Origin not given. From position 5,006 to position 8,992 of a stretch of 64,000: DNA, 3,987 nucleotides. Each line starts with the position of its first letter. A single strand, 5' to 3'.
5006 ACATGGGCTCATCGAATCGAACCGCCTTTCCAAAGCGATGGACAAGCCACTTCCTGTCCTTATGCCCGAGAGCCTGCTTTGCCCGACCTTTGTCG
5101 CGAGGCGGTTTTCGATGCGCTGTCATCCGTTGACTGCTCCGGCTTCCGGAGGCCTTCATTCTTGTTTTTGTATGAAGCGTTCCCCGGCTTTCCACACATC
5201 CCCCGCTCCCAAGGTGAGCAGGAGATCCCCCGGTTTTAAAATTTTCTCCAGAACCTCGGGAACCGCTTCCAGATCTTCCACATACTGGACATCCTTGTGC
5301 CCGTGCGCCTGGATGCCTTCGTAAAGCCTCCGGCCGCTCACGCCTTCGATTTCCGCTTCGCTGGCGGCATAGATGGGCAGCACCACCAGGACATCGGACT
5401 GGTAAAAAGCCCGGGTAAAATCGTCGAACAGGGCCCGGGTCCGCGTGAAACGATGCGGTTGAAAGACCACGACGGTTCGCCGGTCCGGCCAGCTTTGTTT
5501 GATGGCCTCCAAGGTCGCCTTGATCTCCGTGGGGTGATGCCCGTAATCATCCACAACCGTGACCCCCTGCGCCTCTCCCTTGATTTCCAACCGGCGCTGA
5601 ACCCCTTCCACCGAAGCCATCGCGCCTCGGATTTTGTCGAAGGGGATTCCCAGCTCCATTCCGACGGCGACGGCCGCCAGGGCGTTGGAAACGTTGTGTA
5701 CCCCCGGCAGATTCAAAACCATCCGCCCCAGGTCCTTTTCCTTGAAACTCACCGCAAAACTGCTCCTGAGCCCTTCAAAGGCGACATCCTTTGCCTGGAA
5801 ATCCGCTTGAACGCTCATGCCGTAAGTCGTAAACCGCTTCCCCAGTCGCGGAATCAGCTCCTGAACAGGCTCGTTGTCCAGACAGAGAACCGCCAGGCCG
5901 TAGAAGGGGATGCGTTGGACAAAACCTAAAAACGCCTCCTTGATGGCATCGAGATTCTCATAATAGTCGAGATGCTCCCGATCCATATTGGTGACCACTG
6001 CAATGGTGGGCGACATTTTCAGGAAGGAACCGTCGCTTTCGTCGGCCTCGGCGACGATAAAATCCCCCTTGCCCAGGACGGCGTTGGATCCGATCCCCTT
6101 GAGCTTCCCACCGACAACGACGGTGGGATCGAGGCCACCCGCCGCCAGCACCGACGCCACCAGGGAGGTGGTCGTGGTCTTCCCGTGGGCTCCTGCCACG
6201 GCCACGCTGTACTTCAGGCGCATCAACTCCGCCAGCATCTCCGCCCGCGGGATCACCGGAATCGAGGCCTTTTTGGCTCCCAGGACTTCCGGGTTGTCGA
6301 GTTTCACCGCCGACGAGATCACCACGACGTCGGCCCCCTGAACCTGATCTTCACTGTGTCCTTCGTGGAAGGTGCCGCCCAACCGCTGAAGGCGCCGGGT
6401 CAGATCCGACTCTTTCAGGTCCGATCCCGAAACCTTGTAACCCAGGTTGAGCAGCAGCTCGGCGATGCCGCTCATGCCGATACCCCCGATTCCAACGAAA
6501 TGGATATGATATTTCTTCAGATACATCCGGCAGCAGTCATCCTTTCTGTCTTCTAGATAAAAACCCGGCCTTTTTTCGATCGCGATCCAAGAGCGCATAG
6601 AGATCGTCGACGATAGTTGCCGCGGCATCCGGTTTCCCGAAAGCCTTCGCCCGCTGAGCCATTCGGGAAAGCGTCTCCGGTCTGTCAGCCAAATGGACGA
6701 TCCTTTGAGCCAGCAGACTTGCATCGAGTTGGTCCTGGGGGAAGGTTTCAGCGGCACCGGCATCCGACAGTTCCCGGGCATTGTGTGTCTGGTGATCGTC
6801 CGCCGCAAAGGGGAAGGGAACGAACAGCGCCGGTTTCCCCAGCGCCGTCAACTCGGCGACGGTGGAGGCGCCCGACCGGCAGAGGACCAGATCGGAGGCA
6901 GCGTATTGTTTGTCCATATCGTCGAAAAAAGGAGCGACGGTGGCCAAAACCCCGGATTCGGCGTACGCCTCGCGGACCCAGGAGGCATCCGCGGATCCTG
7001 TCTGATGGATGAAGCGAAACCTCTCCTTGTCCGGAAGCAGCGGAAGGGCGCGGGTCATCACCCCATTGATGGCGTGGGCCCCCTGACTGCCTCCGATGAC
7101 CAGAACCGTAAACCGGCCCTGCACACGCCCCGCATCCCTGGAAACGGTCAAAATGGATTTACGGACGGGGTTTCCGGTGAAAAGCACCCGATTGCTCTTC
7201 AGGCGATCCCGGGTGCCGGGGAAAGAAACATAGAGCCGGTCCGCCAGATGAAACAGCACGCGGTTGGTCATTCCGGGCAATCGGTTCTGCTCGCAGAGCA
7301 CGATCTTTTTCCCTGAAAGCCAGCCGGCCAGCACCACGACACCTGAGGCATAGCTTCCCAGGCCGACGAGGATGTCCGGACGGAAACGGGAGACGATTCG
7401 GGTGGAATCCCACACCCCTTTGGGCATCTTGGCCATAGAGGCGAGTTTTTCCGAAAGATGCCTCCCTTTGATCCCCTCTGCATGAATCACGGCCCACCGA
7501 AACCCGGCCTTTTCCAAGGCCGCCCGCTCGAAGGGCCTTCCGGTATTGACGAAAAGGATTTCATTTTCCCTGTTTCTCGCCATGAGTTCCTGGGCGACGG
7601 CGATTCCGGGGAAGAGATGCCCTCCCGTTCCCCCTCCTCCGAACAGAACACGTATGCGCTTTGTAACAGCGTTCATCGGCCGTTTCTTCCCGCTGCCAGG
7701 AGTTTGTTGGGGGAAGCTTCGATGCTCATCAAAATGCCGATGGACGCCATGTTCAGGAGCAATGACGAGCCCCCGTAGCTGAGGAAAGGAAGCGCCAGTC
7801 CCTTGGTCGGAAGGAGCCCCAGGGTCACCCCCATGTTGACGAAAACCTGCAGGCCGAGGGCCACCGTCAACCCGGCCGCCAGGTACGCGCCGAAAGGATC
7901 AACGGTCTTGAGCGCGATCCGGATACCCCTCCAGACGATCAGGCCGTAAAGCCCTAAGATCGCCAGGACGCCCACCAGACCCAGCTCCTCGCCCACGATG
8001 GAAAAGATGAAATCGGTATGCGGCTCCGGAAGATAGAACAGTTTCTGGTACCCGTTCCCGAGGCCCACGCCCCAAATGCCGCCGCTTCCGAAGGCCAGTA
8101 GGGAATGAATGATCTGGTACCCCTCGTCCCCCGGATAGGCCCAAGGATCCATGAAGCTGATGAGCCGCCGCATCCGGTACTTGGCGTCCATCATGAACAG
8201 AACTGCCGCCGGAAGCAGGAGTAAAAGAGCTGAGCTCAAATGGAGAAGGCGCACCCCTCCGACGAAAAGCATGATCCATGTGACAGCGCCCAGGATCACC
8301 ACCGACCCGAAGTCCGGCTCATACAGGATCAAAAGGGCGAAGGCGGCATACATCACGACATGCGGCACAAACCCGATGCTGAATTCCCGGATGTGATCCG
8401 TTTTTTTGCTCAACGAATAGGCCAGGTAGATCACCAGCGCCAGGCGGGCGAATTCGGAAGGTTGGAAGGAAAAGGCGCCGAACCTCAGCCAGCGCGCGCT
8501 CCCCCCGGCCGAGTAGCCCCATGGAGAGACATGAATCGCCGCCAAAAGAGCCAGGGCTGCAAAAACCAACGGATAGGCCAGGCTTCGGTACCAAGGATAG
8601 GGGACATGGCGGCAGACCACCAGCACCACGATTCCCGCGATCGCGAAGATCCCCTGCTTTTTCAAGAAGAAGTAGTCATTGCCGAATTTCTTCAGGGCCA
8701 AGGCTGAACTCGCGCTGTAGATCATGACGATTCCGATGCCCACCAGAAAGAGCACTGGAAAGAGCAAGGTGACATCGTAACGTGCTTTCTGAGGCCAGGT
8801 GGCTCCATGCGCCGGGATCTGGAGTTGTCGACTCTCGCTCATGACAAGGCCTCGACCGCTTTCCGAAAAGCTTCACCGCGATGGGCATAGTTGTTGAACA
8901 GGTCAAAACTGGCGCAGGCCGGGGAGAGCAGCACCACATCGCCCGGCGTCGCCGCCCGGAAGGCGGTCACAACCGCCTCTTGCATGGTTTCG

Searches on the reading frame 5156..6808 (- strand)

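Call 27: search_protein_families(library=pfam, proteins=[window:5156-6808:-], max_evalue=0.001)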
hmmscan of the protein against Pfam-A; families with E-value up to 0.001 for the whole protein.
window:5156-6808:- (550 aa): 3 families
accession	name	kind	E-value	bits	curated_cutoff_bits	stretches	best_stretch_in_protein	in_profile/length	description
PF01225.30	Mur_ligase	-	7.7e-30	103.6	21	1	101-200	1-95/95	Mur ligase family, catalytic domain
PF08245.18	Mur_ligase_M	-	4.1e-28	99.1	24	1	204-382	1-199/200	Mur ligase middle domain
PF02875.26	Mur_ligase_C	-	4.5e-25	89.4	28.4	1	405-536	1-127/127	Mur ligase, glutamate ligase domain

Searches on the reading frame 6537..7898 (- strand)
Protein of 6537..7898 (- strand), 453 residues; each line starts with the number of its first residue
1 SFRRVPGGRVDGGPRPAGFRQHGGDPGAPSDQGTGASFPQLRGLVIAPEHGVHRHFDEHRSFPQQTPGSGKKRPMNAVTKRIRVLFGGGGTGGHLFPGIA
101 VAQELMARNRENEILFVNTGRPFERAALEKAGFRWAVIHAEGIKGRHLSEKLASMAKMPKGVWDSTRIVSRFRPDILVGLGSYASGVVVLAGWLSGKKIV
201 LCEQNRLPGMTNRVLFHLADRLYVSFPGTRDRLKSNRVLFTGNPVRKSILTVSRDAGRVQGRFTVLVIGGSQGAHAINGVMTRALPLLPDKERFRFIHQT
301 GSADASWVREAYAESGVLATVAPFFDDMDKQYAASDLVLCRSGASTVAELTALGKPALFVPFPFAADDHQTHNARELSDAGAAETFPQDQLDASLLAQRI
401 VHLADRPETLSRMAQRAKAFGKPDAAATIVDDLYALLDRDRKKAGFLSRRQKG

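Call 27: search_protein_families(library=pfam, proteins=[window:6537-7898:-], max_evalue=0.001)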
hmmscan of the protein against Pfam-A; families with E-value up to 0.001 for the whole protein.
window:6537-7898:- (453 aa): 2 families
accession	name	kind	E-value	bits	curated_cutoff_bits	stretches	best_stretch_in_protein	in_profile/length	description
PF04101.22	Glyco_tran_28_C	-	5.1e-42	144.2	22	1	264-428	1-165/166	Glycosyltransferase family 28 C-terminal domain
PF03033.26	Glyco_transf_28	-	4.4e-24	85.6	26.2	1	85-223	2-138/139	Glycosyltransferase family 28 N-terminal domain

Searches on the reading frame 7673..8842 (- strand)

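Call 27: search_protein_families(library=pfam, proteins=[window:7673-8842:-], max_evalue=0.001)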
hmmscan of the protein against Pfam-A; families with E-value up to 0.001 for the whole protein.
window:7673-8842:- (389 aa): 1 family
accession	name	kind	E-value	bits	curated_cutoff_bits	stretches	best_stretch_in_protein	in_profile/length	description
PF01098.24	FTSW_RODA_SPOVE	-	8.7e-112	374.1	26.4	1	26-377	3-353/356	Cell cycle protein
